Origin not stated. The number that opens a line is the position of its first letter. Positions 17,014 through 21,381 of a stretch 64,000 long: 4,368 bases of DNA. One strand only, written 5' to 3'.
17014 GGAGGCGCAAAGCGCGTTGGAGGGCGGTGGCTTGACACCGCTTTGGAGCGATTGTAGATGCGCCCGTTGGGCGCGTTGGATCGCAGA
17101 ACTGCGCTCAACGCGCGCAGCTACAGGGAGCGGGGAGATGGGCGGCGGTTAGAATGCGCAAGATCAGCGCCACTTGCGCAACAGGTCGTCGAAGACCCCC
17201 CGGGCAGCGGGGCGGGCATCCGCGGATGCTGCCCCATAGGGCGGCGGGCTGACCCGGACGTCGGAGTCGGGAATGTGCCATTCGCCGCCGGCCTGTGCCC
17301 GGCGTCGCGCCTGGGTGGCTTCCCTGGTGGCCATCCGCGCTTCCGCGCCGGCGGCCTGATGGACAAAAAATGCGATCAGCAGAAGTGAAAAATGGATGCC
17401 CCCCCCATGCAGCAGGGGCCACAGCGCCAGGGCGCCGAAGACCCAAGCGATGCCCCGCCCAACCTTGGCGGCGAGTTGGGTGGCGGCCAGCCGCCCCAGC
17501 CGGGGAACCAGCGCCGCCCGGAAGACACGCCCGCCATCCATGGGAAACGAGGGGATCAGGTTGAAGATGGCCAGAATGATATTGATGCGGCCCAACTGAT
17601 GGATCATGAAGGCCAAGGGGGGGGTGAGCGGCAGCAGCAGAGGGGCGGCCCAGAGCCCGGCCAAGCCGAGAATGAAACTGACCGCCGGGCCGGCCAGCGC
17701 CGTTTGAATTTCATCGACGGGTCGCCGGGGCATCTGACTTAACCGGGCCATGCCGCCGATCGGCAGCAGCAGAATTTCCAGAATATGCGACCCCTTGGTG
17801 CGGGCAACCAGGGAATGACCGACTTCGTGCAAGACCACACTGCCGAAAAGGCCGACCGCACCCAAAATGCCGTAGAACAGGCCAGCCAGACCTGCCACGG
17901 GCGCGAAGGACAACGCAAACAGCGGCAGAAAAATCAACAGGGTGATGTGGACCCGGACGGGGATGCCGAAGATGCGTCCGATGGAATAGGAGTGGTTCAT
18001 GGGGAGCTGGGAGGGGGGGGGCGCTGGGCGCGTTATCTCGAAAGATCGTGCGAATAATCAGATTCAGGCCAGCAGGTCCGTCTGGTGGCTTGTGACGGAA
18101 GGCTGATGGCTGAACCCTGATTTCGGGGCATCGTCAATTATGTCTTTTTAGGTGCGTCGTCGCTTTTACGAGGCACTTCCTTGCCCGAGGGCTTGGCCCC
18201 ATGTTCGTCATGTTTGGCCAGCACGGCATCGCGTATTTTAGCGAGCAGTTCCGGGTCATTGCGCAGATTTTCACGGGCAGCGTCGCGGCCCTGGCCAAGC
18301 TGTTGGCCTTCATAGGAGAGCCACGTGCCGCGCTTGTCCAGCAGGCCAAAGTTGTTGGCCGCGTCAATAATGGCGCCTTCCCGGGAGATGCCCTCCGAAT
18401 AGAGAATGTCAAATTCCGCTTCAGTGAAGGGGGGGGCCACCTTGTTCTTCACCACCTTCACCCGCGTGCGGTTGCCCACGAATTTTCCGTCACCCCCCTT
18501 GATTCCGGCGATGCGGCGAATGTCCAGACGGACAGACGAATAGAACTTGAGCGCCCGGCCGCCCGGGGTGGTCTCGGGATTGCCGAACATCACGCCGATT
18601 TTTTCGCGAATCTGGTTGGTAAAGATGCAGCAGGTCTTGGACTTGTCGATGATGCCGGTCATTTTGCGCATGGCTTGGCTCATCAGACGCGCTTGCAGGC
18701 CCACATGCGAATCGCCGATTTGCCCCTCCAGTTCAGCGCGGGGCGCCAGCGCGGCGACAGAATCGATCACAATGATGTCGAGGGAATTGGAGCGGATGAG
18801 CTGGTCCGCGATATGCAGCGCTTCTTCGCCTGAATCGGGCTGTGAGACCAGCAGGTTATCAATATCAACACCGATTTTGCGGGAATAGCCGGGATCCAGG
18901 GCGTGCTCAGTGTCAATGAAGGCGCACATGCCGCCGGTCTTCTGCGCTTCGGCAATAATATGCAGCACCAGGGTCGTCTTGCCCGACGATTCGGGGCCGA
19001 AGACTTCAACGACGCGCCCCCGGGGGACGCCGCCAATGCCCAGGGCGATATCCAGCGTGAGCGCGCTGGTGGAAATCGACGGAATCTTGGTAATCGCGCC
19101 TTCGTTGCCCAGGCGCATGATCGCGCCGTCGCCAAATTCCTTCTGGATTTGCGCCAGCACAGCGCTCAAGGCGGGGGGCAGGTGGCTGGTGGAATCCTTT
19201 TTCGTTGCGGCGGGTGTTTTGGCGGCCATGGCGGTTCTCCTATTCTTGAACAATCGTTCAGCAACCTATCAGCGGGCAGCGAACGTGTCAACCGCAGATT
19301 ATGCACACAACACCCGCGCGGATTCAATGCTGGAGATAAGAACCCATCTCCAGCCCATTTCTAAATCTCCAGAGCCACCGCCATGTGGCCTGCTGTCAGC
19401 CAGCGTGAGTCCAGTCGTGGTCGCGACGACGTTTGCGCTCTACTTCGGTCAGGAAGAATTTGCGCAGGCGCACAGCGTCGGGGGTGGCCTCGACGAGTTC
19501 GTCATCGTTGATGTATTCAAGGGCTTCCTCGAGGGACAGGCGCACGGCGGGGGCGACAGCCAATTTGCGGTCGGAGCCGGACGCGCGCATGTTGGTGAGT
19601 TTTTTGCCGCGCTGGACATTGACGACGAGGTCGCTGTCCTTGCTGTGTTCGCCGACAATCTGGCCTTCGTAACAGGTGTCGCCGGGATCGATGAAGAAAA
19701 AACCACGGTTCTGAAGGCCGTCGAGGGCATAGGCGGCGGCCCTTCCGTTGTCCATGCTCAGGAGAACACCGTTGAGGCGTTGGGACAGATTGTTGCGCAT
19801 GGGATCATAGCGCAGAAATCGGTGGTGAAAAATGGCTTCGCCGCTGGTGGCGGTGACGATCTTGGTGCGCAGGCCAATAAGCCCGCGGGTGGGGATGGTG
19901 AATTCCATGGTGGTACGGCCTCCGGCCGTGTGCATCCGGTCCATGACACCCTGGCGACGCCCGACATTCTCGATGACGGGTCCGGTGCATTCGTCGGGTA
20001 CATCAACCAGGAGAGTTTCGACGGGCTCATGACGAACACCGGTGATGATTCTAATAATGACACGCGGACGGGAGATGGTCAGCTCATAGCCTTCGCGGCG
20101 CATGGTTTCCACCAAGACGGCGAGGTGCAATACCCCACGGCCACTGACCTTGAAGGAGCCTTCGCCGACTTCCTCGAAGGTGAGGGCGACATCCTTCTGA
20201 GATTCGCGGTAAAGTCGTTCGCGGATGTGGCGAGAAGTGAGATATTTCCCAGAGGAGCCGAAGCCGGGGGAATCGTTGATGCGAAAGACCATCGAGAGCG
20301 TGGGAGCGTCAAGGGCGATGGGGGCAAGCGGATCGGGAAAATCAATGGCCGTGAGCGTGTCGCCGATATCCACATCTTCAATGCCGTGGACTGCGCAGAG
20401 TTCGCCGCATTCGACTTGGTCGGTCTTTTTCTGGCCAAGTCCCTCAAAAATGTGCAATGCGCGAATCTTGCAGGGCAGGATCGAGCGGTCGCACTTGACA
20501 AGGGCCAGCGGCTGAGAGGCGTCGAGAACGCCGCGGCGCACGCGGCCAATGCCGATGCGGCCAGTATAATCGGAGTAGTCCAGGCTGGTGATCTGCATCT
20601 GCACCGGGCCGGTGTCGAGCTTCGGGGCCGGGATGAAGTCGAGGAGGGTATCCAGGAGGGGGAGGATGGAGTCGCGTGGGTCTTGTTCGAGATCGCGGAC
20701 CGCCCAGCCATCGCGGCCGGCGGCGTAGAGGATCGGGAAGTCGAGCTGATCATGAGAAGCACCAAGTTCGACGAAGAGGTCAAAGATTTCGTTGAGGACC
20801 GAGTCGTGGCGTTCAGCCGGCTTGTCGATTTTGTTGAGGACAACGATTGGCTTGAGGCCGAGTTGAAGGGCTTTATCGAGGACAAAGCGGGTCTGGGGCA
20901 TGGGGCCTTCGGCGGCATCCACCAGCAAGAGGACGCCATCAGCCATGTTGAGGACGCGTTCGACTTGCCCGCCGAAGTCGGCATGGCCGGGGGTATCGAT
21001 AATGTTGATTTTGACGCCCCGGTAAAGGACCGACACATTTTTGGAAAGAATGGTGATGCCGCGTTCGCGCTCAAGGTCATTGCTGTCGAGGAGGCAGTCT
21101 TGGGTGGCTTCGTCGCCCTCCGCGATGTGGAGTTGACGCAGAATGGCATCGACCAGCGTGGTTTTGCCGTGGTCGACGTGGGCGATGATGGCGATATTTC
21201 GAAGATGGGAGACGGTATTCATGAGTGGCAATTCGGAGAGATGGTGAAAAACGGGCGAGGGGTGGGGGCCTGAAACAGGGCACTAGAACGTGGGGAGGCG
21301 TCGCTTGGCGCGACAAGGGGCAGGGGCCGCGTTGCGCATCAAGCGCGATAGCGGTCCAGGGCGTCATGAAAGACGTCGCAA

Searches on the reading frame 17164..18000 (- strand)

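Call 21: search_protein_families(library=pfam, proteins=[window:17164-18000:-])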
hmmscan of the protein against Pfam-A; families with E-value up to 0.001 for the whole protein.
window:17164-18000:- (278 aa): 2 families
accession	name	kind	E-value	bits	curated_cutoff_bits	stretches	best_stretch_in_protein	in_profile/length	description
PF02163.28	Peptidase_M50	-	1.9e-19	70.3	27.2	2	48-119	3-100/221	Peptidase family M50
PF13398.12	Peptidase_M50B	-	0.00023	21.4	26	1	54-119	24-89/201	Peptidase M50B-like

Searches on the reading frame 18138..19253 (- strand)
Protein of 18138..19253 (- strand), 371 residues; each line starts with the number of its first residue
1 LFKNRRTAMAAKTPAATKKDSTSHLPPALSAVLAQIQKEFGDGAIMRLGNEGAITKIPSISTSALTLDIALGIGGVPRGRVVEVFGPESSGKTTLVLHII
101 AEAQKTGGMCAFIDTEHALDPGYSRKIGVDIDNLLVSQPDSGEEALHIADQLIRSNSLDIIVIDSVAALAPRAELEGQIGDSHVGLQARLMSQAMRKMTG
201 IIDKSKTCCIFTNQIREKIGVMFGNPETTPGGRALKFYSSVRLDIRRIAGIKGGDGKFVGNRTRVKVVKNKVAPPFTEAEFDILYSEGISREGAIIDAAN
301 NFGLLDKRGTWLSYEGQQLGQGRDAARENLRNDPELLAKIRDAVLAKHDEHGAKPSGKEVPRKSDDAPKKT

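Call 57: search_protein_families(library=pfam, proteins=[window:18138-19253:-], max_evalue=0.00001)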
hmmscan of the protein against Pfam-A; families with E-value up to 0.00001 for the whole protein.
window:18138-19253:- (371 aa): 4 families
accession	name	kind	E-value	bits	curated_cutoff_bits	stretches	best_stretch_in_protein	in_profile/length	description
PF00154.27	RecA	-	8.4e-132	438.9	27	1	28-290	2-262/262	recA bacterial DNA recombination protein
PF21096.2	RecA_C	-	4.8e-16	59.1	27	1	293-348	1-56/57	RecA C-terminal domain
PF08423.17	Rad51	-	5.6e-11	42.6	22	1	57-250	5-214/244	Rad51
PF06745.19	ATPase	-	8.6e-06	25.7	26.6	0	67-134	8-77/231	KaiC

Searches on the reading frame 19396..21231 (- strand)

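Call 57: search_protein_families(library=pfam, proteins=[window:19396-21231:-], max_evalue=0.00001)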
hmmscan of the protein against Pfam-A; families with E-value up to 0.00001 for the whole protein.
window:19396-21231:- (611 aa): 5 families
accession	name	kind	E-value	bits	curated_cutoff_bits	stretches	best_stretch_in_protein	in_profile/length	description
PF00009.33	GTP_EFTU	-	1.6e-52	178.3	26.5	1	10-201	3-187/188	Elongation factor Tu GTP binding domain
PF21018.2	BipA_C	-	5.1e-42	142.5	23.8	1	487-595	1-109/110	TypA/BipA C-terminal domain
PF00679.30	EFG_C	-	8.3e-21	74.3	27.9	1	401-485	3-88/89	Elongation factor G C-terminus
PF03144.31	GTP_EFTU_D2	-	1.5e-06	28.9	30.3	1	224-294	1-73/73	Elongation factor Tu domain 2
PF01926.29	MMR_HSR1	-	4.4e-06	27.2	21.9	0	13-134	2-113/113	50S ribosome-binding GTPase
